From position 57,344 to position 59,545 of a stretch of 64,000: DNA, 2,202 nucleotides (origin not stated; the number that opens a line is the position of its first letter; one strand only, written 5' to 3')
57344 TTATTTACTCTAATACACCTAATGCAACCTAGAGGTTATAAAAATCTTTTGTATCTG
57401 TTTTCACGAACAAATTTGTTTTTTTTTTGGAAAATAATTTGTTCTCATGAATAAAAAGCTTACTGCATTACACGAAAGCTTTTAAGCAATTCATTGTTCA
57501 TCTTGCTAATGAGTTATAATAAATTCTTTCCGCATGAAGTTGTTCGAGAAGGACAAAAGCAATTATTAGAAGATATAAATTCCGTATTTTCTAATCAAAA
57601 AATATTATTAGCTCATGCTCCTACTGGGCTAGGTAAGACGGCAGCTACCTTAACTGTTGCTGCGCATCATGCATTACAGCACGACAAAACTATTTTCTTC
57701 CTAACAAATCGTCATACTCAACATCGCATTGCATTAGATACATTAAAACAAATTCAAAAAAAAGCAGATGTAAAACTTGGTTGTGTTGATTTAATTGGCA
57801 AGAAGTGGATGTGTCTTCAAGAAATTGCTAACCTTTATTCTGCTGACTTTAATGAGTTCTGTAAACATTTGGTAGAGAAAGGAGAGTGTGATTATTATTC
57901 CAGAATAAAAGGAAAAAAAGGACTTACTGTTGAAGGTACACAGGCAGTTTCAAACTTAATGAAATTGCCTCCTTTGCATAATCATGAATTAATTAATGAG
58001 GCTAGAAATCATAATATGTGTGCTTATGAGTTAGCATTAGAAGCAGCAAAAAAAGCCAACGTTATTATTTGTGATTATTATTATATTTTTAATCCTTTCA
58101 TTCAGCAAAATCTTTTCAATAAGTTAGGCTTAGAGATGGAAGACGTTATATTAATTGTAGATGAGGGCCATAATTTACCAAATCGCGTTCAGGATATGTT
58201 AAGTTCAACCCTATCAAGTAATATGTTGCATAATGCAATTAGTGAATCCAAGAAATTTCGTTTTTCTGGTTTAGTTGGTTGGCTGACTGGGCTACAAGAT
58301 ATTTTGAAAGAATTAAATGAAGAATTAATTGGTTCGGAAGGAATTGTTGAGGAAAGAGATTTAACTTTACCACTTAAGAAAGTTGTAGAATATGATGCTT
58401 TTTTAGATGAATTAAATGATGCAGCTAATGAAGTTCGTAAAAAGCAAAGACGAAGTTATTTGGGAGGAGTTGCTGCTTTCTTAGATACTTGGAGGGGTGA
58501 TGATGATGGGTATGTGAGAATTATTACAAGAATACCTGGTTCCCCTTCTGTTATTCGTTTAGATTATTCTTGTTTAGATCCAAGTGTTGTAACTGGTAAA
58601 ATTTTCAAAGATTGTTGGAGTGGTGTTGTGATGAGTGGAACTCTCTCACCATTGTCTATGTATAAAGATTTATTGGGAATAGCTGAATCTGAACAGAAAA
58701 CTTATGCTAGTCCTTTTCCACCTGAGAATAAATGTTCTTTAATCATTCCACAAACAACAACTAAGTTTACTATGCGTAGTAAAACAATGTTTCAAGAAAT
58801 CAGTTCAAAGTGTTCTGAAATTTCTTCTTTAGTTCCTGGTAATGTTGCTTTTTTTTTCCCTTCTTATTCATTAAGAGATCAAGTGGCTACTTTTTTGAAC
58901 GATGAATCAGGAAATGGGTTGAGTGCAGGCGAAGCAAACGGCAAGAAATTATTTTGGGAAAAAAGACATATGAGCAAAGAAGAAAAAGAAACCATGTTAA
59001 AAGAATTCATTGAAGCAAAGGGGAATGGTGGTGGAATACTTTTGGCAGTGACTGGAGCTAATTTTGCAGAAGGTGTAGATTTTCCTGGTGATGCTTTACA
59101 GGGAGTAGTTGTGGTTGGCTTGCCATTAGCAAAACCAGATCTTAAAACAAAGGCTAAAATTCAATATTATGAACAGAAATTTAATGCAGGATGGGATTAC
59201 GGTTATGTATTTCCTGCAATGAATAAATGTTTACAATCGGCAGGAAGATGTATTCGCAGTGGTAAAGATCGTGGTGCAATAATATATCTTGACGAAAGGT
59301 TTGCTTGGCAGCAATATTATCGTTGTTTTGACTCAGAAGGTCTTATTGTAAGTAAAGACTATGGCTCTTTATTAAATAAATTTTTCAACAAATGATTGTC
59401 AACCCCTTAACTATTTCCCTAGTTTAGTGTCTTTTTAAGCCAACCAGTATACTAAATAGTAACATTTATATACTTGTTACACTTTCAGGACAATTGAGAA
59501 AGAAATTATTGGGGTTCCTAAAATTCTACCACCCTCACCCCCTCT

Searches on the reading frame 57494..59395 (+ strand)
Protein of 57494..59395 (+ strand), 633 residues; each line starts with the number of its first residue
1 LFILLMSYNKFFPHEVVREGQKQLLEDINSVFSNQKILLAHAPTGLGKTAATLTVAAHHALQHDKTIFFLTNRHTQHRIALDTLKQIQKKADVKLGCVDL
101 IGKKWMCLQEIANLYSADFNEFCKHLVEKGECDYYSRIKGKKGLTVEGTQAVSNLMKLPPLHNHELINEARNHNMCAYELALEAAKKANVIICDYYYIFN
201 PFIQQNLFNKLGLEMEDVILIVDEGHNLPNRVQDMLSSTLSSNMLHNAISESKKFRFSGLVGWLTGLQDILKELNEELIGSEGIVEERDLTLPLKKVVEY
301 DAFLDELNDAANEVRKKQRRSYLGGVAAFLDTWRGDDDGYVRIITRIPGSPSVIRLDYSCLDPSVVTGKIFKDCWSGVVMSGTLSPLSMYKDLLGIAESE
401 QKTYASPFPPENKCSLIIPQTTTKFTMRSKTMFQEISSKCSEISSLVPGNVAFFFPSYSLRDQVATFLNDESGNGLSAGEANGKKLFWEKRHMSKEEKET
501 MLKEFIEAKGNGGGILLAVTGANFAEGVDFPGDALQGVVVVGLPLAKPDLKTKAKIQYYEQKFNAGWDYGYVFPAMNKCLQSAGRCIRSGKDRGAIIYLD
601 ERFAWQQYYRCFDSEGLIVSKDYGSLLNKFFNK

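Call 77: search_protein_families(library=pfam, proteins=[window:57494-59395:+], max_evalue=0.00001)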
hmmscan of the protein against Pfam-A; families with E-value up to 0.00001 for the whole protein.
window:57494-59395:+ (633 aa): 4 families
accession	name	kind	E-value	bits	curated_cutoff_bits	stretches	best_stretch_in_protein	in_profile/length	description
PF13307.12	Helicase_C_2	-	1.2e-41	143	25.3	1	442-611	3-162/170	Helicase C-terminal domain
PF06733.21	DEAD_2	-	1.5e-21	77.2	21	1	74-244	6-171/172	DEAD_2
PF06777.17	HBB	-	3.1e-15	56.7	30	1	287-424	59-187/190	Helical and beta-bridge domain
PF04851.21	ResIII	-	2.8e-08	34.3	22.5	1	17-231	4-140/164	Type III restriction enzyme, res subunit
